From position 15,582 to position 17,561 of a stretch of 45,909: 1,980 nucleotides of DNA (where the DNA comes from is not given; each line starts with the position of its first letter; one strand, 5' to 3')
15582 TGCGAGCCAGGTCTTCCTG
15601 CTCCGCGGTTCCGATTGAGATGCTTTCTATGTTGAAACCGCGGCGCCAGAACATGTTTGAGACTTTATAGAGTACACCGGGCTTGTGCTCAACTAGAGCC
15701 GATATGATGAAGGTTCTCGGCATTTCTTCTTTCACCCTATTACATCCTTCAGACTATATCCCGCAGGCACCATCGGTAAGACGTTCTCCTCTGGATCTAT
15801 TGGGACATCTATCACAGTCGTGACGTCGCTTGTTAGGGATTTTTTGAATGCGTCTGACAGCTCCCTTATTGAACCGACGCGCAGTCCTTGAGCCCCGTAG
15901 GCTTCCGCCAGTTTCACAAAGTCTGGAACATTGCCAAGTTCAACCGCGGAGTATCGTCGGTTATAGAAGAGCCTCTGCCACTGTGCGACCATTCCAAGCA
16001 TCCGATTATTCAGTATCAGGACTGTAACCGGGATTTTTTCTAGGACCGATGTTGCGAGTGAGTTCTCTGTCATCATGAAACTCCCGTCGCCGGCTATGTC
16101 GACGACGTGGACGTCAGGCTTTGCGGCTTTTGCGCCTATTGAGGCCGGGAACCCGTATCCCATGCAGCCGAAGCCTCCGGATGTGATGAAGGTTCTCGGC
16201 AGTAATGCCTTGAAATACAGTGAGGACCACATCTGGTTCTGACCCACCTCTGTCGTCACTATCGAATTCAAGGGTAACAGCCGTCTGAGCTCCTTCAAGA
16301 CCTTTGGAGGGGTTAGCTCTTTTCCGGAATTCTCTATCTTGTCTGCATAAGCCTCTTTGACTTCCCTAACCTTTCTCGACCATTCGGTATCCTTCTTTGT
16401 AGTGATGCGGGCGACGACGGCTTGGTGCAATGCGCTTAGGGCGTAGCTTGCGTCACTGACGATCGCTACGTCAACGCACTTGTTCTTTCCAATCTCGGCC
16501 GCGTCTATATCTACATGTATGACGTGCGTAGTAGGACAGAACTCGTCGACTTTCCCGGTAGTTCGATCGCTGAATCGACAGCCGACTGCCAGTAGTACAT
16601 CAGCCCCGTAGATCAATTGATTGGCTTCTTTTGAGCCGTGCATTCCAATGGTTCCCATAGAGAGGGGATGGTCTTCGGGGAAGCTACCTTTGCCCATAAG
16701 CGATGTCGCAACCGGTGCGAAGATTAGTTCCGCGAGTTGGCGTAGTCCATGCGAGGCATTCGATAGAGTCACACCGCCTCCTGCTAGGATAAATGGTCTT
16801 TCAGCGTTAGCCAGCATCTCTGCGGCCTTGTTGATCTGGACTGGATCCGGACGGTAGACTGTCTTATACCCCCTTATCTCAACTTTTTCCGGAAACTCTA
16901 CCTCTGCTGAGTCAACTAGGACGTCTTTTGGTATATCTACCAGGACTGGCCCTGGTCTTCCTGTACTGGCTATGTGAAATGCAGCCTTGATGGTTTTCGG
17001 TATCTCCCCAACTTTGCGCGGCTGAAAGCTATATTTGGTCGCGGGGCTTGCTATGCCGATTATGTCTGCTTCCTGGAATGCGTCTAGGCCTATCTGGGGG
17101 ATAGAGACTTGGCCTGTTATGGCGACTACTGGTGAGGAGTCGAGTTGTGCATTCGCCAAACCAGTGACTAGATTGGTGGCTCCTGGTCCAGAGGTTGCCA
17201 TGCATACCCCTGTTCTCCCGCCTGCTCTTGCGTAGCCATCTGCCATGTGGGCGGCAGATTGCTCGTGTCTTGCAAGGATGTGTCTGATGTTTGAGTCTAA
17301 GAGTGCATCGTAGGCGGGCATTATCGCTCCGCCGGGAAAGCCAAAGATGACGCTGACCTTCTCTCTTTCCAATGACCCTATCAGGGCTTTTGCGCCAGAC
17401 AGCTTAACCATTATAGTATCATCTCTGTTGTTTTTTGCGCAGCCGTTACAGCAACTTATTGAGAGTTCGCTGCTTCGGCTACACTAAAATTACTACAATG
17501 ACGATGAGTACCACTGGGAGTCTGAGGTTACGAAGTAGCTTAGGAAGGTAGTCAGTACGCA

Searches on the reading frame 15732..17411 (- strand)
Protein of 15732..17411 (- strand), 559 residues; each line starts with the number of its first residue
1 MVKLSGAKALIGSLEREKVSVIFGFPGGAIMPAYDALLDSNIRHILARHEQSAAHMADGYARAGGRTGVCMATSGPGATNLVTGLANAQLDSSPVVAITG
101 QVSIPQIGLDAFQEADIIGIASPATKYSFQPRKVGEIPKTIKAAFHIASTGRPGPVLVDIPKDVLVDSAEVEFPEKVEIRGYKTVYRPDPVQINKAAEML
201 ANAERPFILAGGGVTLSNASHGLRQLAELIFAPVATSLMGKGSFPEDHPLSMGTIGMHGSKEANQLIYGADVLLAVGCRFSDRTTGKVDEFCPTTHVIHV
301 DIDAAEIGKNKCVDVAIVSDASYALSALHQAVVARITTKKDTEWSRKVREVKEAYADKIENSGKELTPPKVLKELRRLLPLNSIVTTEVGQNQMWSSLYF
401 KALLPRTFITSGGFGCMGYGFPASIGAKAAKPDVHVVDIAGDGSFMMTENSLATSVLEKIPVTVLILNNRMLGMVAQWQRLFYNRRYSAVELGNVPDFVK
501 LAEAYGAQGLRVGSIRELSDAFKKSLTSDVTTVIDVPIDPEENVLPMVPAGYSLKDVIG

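Call 4: search_protein_families(library=ncbifam, proteins=[window:15732-17411:-])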
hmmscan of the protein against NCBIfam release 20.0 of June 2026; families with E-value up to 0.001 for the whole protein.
window:15732-17411:- (559 aa): 55 families (the best 25 are shown)
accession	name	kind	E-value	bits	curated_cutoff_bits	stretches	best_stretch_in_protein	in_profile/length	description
NF004710.0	PRK06048.1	equivalog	9.9e-229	760.4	976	1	2-558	6-557/561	acetolactate synthase large subunit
NF004919.0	PRK06276.1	equivalog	1.4e-228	760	866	1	5-558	2-557/582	acetolactate synthase large subunit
TIGR00118.1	acolac_lg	equivalog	1.1e-226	753.7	538.35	1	4-558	1-554/557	biosynthetic-type acetolactate synthase large subunit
NF005860.0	PRK07789.1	equivalog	5.5e-199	662.4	881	1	3-557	33-597/615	acetolactate synthase large subunit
NF006524.0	PRK08978.1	equivalog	2.9e-190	633.2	738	1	5-557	2-543/548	acetolactate synthase 2 catalytic subunit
NF005651.0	PRK07418.1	subfamily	7.3e-190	632.2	942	1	3-559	18-580/617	acetolactate synthase large subunit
NF005824.0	PRK07710.1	equivalog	3.9e-188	626.4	976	1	3-559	16-569/573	acetolactate synthase large subunit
NF005228.0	PRK06725.1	equivalog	8.6e-187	621.8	991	1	3-553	15-560/571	acetolactate synthase large subunit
NF006319.0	PRK08527.1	equivalog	2.8e-182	607.1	905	1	1-558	1-558/565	acetolactate synthase large subunit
NF005039.0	PRK06456.1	equivalog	3.3e-182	607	868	1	5-558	3-564/572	acetolactate synthase large subunit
NF005058.0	PRK06466.1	equivalog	8.9e-170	565.9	951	1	1-557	1-566/574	acetolactate synthase 3 large subunit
NF006581.0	PRK09107.1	equivalog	1.8e-169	564.8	974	1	3-555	10-570/595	acetolactate synthase 3 large subunit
NF006016.1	PRK08155.1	equivalog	1e-168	562.3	870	1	3-559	2-553/554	acetolactate synthase large subunit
NF005584.0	PRK07282.1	equivalog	3.8e-163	544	970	1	5-559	11-561/566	acetolactate synthase large subunit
NF005409.0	PRK06965.1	equivalog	1e-162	542.7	1035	1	4-556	21-579/587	acetolactate synthase 3 catalytic subunit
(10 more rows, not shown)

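Call 9: find_related_loci(query=window:15732-17411:-, collection=genome_contigs, flank=4000)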
Query window:15732-17411:- (559 aa) in genome_contigs; peptide patterns used: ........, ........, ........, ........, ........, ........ (x = any residue, [..] = any of these).
600 stretches matched a pattern (row limit reached: there are more); 599 encode a relative of the query (tblastn E <= 1e-3); the best 80 are kept; 80 distinct loci.
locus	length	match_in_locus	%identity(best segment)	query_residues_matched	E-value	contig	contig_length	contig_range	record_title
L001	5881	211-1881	62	1-558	0e+0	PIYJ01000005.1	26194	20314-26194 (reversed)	MAG: Candidatus Bathyarchaeota archaeon isolate M10_bin190 bin1901_scaffold566, whole genome shotgun sequence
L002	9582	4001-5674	62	1-558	0e+0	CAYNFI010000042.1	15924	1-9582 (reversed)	MAG TPA_asm: uncultured Candidatus Bathyarchaeia archaeon isolate binchicken_co318_43 genome assembly, contig: NODE_2026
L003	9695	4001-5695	61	1-559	0e+0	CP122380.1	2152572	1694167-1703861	MAG: Candidatus Bathyarchaeum tardum isolate M17C-01 chromosome, complete genome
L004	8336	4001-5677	59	1-558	0e+0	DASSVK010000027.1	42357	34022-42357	MAG TPA_asm: Nitrososphaeraceae archaeon isolate SMAG_U594 k141_834726, whole genome shotgun sequence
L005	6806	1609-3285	59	1-558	0e+0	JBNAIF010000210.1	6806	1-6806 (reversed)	MAG: Nitrososphaeraceae archaeon isolate JB080 k141_412564, whole genome shotgun sequence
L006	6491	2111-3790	58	1-558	0e+0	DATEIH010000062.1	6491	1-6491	MAG TPA_asm: Candidatus Nitrosocosmicus sp. isolate SMAG_U8832 k141_735086, whole genome shotgun sequence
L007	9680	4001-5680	58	1-558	0e+0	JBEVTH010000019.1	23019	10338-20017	MAG: Candidatus Nitrososphaera maunauluensis isolate MAG-C2-3 NODE_965_length_23019_cov_7.922792, whole genome shotgun s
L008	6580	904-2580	58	1-558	0e+0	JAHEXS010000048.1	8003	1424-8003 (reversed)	MAG: Candidatus Nitrosotenuis sp. isolate nzgw11 NODE_13432_length_8004_cov_4.316758, whole genome shotgun sequence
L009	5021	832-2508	55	1-558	0e+0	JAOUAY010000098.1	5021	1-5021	MAG: Nitrosopumilus sp. isolate 21_Oct_SF_Bin27 21_Oct_SF_Bin27_scaffold_2907_c1, whole genome shotgun sequence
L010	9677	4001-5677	56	1-558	0e+0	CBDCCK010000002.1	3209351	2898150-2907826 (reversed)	MAG: Nitrosopumilaceae archaeon isolate 389b3062-a251-4925-bfa2-0b5b4056803b genome assembly, contig: contig_2, whole ge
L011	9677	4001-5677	55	1-558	0e+0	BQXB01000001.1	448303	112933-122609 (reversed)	Nitrosarchaeum sp. LAS73 DNA, sequence1, whole genome shotgun sequence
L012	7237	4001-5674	60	1-558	0e+0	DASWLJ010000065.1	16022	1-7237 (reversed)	MAG TPA_asm: Candidatus Bathyarchaeia archaeon isolate SMAG_U2945 k141_917422, whole genome shotgun sequence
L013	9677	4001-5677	54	1-558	0e+0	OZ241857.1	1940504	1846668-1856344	MAG: Nitrosopumilus sp. isolate 3b6585a0-31a8-4b8b-92a3-e127ac025ad6 genome assembly, chromosome: 1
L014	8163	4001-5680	53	1-558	0e+0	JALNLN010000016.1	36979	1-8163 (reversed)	MAG: Candidatus Geocrenenecus dongiae isolate ZZQ.bins.17.201803 NODE_768_length_36979_cov_21.871757, whole genome shotg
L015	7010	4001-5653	55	3-558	0e+0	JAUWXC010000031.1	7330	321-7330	MAG: Methanocellales archaeon isolate CSMAG_2674 CSMAG_2674_k127_114055_length_7330_cov_15.0000, whole genome shotgun se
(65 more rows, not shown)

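Call 12: find_encoding_contigs(protein=window:15732-17411:-, flank=3000, max_places=6)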
Protein window:15732-17411:- (559 aa): 1 contig read that carries it; 1 place shown.
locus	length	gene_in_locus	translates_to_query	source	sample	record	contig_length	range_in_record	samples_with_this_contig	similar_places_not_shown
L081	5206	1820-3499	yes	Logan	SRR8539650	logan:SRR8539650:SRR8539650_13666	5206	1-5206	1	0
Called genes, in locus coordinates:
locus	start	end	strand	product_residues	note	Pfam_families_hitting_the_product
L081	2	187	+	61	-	?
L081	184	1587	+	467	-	PF00682:HMGL-like, PF22617:HCS_D2, PF01037:AsnC_trans_reg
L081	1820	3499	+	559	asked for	PF02776:TPP_enzyme_N, PF01855:POR_N (weak), PF00205:TPP_enzyme_M, PF02775:TPP_enzyme_C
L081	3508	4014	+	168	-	PF01842:ACT, PF22629:ACT_AHAS_ss, PF13710:ACT_5, PF10369:ALS_ss_C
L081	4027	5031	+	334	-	PF02826:2-Hacid_dh_C (weak), PF03807:F420_oxidored (weak), PF07991:KARI_N, PF01450:KARI_C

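Call 13: find_related_loci(query=window:15732-17411:-, collection=metagenome_contigs, flank=3000)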
Query window:15732-17411:- (559 aa) in metagenome_contigs; peptide patterns used: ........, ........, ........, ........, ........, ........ (x = any residue, [..] = any of these).
600 stretches matched a pattern (row limit reached: there are more); 595 encode a relative of the query (tblastn E <= 1e-3); the best 80 are kept; 80 distinct loci.
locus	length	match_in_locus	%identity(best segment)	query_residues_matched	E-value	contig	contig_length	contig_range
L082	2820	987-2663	81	1-559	0e+0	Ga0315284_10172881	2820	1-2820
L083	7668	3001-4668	67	1-558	0e+0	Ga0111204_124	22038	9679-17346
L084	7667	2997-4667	63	1-558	0e+0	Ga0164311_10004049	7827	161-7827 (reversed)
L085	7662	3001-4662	64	4-558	0e+0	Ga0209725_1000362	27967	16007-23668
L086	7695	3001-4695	62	1-559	0e+0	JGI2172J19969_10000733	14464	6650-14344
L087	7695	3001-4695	61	1-558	0e+0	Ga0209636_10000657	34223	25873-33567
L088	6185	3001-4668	64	1-559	0e+0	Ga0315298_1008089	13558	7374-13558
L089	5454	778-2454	60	1-558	0e+0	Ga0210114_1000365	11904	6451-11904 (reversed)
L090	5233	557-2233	60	1-558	0e+0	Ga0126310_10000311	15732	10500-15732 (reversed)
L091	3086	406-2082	59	1-558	0e+0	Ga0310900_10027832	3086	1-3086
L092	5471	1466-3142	59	1-558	0e+0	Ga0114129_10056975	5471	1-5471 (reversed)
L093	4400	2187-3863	60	1-558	0e+0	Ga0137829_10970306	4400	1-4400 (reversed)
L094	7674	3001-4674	58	1-558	0e+0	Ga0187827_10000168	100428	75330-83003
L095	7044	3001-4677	59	1-558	0e+0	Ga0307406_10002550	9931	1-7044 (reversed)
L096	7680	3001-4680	58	1-558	0e+0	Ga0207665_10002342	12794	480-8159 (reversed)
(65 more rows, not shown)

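Call 46: find_homologous_proteins(query=window:15732-17411:-, max_evalue=1e-150)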
Query window:15732-17411:- (559 aa): 7353 proteins with E <= 1e-150 among 8000 candidates; the best 120 are listed.
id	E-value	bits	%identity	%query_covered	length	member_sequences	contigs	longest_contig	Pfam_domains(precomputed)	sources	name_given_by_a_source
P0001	0.0e+0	1243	100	100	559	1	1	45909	PF01855.25,PF02775.27,PF02776.24,PF00205.29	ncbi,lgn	-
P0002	0.0e+0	1238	100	100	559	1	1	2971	PF01855.25,PF02775.27,PF02776.24,PF00205.29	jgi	-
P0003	0.0e+0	1236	100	100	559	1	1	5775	PF01855.25,PF02775.27,PF02776.24,PF00205.29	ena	-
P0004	0.0e+0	1236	99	100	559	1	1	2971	PF01855.25,PF02775.27,PF02776.24,PF00205.29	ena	-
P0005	0.0e+0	1129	90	100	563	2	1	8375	PF01855.25,PF02775.27,PF02776.24,PF00205.29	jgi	jgi:acetolactate synthase-1/2/3 large subunit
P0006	0.0e+0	1045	82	100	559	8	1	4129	PF02775.27,PF02776.24,PF00205.29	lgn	-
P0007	0.0e+0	1039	83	100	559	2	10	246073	PF02775.27,PF02776.24,PF00205.29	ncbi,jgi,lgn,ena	-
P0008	0.0e+0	1030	80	100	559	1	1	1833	PF02775.27,PF02776.24,PF00205.29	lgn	-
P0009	0.0e+0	1029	80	100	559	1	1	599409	PF02775.27,PF02776.24,PF00205.29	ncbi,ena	-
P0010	0.0e+0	1015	81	100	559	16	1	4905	PF02775.27,PF02776.24,PF00205.29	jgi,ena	-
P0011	0.0e+0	1013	79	100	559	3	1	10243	PF02775.27,PF02776.24,PF00205.29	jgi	jgi:acetolactate synthase-1/2/3 large subunit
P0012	6.2e-297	1004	79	100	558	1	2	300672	PF02775.27,PF02776.24,PF00205.29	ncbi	ncbi:MAG: biosynthetic-type acetolactate synthase large subunit [Candidatus Bathyarchaeia archaeon]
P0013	1.1e-292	990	79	100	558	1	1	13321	PF02775.27,PF02776.24,PF00205.29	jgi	jgi:acetolactate synthase-1/2/3 large subunit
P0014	3.0e-292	988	78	100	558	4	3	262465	PF02775.27,PF02776.24,PF00205.29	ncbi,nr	ncbi:MAG: biosynthetic-type acetolactate synthase large subunit [Candidatus Bathyarchaeia archaeon]|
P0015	3.6e-292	988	79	100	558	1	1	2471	PF02775.27,PF02776.24,PF00205.29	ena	-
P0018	9.7e-289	977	77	100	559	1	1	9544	PF02775.27,PF02776.24,PF00205.29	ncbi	ncbi:MAG: biosynthetic-type acetolactate synthase large subunit [Candidatus Bathyarchaeia archaeon]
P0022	5.1e-288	974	78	99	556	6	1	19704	PF02775.27,PF02776.24,PF00205.29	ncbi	-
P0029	9.2e-253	858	69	99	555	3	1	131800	PF02775.27,PF02776.24,PF00205.29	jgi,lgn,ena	-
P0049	2.0e-247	840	67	100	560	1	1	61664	PF02775.27,PF02776.24,PF00205.29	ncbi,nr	ncbi:MAG: biosynthetic-type acetolactate synthase large subunit [Candidatus Methylarchaceae archaeon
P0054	2.0e-246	837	66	100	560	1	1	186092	PF02775.27,PF02776.24,PF00205.29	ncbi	ncbi:MAG: biosynthetic-type acetolactate synthase large subunit [Nitrososphaerales archaeon]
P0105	7.1e-240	815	65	100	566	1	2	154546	PF02775.27,PF02776.24,PF00205.29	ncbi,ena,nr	ncbi:MAG: acetolactate synthase catalytic subunit [Candidatus Bathyarchaeota archaeon BA2]|nr:MAG: a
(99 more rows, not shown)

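Call 47: find_encoding_contigs(protein=P0005, flank=2500, max_places=1)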
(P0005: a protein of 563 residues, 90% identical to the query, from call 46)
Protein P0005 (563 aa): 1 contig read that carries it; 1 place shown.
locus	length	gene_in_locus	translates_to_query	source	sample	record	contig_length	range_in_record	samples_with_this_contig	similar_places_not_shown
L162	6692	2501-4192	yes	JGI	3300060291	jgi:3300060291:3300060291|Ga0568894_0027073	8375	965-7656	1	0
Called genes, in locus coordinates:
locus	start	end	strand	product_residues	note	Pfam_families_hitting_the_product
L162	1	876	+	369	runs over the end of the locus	PF01546:Peptidase_M20, PF07687:M20_dimer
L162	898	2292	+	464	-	PF00682:HMGL-like, PF22617:HCS_D2, PF01037:AsnC_trans_reg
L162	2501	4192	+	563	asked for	PF02776:TPP_enzyme_N, PF01855:POR_N (weak), PF00205:TPP_enzyme_M, PF02775:TPP_enzyme_C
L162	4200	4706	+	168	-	PF01842:ACT, PF22629:ACT_AHAS_ss, PF13710:ACT_5, PF10369:ALS_ss_C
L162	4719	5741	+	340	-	PF03807:F420_oxidored (weak), PF07991:KARI_N, PF01450:KARI_C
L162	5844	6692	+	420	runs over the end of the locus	PF00330:Aconitase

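Call 48: find_encoding_contigs(protein=P0007, flank=2500, max_places=1)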
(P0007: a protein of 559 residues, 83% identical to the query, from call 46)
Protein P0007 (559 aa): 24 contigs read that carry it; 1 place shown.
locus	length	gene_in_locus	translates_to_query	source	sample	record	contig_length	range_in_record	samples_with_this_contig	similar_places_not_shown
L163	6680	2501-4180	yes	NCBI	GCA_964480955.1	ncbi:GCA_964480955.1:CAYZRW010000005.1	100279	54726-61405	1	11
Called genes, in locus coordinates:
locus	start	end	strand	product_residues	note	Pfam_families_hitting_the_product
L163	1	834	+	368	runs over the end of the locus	PF01546:Peptidase_M20, PF07687:M20_dimer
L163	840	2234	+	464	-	PF00682:HMGL-like, PF22617:HCS_D2, PF01037:AsnC_trans_reg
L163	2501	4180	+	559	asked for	PF02776:TPP_enzyme_N, PF00205:TPP_enzyme_M, PF02775:TPP_enzyme_C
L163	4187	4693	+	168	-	PF01842:ACT, PF22629:ACT_AHAS_ss, PF13710:ACT_5, PF10369:ALS_ss_C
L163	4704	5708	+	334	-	PF02826:2-Hacid_dh_C (weak), PF03807:F420_oxidored (weak), PF07991:KARI_N, PF01450:KARI_C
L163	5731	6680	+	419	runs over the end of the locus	PF00330:Aconitase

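Call 49: find_encoding_contigs(protein=P0009, flank=2500, max_places=1)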
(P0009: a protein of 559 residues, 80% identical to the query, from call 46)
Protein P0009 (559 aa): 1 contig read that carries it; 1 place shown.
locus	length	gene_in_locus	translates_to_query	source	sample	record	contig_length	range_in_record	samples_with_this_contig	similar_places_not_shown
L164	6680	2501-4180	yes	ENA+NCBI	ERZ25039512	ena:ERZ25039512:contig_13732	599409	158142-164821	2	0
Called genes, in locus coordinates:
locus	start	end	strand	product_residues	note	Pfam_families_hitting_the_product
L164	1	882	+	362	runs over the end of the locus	PF01546:Peptidase_M20, PF07687:M20_dimer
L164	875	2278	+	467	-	PF00682:HMGL-like, PF22617:HCS_D2, PF01037:AsnC_trans_reg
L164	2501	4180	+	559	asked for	PF02776:TPP_enzyme_N, PF00205:TPP_enzyme_M, PF02775:TPP_enzyme_C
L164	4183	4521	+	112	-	PF01842:ACT, PF22629:ACT_AHAS_ss, PF13710:ACT_5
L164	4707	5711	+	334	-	PF02826:2-Hacid_dh_C (weak), PF03807:F420_oxidored (weak), PF07991:KARI_N, PF01450:KARI_C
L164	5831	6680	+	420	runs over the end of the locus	PF00330:Aconitase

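Call 50: find_encoding_contigs(protein=P0012, flank=2500, max_places=1)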
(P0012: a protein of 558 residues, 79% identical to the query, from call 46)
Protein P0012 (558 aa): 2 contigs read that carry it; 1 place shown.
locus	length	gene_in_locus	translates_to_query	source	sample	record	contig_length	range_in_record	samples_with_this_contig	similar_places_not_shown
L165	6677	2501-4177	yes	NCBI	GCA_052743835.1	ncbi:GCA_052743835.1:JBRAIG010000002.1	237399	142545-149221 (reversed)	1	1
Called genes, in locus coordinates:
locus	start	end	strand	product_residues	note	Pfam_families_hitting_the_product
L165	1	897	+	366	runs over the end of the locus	PF01546:Peptidase_M20, PF07687:M20_dimer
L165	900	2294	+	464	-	PF00682:HMGL-like, PF22617:HCS_D2, PF01037:AsnC_trans_reg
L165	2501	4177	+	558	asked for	PF02776:TPP_enzyme_N, PF00205:TPP_enzyme_M, PF02775:TPP_enzyme_C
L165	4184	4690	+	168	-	PF01842:ACT, PF22629:ACT_AHAS_ss, PF13710:ACT_5, PF10369:ALS_ss_C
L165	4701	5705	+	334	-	PF02826:2-Hacid_dh_C (weak), PF03807:F420_oxidored (faint), PF07991:KARI_N, PF01450:KARI_C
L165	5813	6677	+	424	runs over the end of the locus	PF00330:Aconitase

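Call 51: find_encoding_contigs(protein=P0014, flank=2500, max_places=1)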
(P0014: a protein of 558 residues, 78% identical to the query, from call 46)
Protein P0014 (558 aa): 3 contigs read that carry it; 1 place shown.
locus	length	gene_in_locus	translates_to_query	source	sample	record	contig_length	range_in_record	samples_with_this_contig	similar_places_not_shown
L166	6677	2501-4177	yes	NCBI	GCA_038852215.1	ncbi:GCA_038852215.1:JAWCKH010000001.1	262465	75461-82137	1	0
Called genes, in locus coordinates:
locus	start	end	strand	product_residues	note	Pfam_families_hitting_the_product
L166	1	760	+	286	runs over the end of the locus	PF22626:LysX_preATP_grasp, PF02655:ATP-grasp_3, PF08443:RimK, PF02222:ATP-grasp (weak), PF02955:GSH-S_ATP (weak)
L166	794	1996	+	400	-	PF00764:Arginosuc_synth, PF20979:Arginosuc_syn_C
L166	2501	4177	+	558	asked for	PF02776:TPP_enzyme_N, PF00205:TPP_enzyme_M, PF02775:TPP_enzyme_C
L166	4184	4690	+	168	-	PF01842:ACT, PF22629:ACT_AHAS_ss, PF13710:ACT_5, PF10369:ALS_ss_C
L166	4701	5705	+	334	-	PF02826:2-Hacid_dh_C (weak), PF03807:F420_oxidored (faint), PF07991:KARI_N, PF01450:KARI_C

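Call 52: find_encoding_contigs(protein=P0018, flank=2500, max_places=1)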
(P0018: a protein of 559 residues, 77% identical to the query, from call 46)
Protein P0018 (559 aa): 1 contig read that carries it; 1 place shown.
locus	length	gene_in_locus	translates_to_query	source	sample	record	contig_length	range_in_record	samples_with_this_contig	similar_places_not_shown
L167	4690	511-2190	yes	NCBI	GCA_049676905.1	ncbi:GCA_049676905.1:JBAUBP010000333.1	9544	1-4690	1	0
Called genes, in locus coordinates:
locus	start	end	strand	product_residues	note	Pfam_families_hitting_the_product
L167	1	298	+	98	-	PF01037:AsnC_trans_reg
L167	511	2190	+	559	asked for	PF02776:TPP_enzyme_N, PF00205:TPP_enzyme_M, PF02775:TPP_enzyme_C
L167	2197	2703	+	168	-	PF01842:ACT, PF22629:ACT_AHAS_ss, PF13710:ACT_5, PF10369:ALS_ss_C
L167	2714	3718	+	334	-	PF02826:2-Hacid_dh_C (weak), PF03807:F420_oxidored (weak), PF07991:KARI_N, PF01450:KARI_C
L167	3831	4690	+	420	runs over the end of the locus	PF00330:Aconitase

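Call 53: find_encoding_contigs(protein=P0022, flank=2500, max_places=1)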
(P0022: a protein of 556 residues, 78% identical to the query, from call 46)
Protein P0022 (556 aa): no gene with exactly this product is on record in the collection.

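Call 54: find_encoding_contigs(protein=P0029, flank=2500, max_places=1)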
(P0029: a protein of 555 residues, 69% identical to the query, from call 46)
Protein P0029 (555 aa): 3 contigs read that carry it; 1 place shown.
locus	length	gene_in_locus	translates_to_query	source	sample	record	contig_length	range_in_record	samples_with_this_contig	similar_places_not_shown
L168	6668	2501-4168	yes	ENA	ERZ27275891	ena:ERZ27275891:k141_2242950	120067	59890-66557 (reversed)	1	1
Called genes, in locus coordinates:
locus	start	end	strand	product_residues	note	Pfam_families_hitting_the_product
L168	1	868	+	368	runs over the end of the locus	PF01546:Peptidase_M20, PF07687:M20_dimer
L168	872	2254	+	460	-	PF00682:HMGL-like, PF22617:HCS_D2, PF01037:AsnC_trans_reg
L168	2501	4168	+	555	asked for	PF02776:TPP_enzyme_N, PF00205:TPP_enzyme_M, PF02775:TPP_enzyme_C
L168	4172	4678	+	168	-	PF01842:ACT, PF22629:ACT_AHAS_ss, PF13710:ACT_5, PF10369:ALS_ss_C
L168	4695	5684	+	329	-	PF02826:2-Hacid_dh_C (faint), PF03807:F420_oxidored (weak), PF07991:KARI_N, PF01450:KARI_C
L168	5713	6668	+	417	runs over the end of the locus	PF00330:Aconitase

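Call 80: find_encoding_contigs(protein=P0049, flank=1500, max_places=1)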
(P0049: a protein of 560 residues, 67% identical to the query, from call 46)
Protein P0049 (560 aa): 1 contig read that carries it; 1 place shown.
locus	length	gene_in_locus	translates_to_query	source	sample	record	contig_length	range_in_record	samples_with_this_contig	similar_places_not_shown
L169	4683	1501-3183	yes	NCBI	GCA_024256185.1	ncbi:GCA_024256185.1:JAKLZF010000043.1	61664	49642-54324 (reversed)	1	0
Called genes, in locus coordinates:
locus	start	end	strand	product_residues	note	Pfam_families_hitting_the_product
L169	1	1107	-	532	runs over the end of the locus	PF00920:ILVD_EDD_N, PF24877:ILV_EDD_C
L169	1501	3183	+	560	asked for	PF02776:TPP_enzyme_N, PF00205:TPP_enzyme_M, PF02775:TPP_enzyme_C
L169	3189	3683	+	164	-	PF01842:ACT, PF22629:ACT_AHAS_ss, PF13710:ACT_5, PF10369:ALS_ss_C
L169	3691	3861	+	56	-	PF07991:KARI_N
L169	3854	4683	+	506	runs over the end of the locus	PF00682:HMGL-like, PF22617:HCS_D2, PF08502:LeuA_dimer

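Call 81: find_encoding_contigs(protein=P0054, flank=1500, max_places=1)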
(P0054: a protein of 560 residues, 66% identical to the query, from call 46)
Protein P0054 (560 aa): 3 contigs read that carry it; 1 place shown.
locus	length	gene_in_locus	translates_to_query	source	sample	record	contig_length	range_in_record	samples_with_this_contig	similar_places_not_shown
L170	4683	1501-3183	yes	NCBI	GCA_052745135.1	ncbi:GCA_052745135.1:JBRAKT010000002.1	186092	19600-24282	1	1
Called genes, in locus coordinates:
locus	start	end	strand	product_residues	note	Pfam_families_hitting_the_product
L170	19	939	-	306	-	PF00582:Usp (faint)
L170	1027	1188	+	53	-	-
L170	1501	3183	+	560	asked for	PF02776:TPP_enzyme_N, PF00205:TPP_enzyme_M, PF02775:TPP_enzyme_C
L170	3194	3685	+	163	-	PF01842:ACT, PF22629:ACT_AHAS_ss, PF13710:ACT_5, PF10369:ALS_ss_C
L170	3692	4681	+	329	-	PF07991:KARI_N, PF01450:KARI_C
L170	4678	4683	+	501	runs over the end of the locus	PF00682:HMGL-like, PF22617:HCS_D2, PF08502:LeuA_dimer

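Call 82: find_encoding_contigs(protein=P0105, flank=1500, max_places=1)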
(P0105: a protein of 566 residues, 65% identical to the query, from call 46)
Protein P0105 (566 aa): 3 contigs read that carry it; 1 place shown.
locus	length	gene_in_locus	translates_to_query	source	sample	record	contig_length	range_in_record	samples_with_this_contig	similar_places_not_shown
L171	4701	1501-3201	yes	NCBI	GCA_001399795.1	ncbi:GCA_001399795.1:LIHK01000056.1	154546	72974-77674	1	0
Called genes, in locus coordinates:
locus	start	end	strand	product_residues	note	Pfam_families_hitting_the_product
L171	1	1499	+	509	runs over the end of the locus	PF00682:HMGL-like, PF22617:HCS_D2, PF08502:LeuA_dimer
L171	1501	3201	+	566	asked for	PF02776:TPP_enzyme_N, PF00205:TPP_enzyme_M, PF02775:TPP_enzyme_C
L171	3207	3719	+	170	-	PF13291:ACT_4 (weak), PF01842:ACT, PF22629:ACT_AHAS_ss, PF13710:ACT_5, PF10369:ALS_ss_C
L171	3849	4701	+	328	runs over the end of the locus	PF02826:2-Hacid_dh_C (faint), PF07991:KARI_N, PF01450:KARI_C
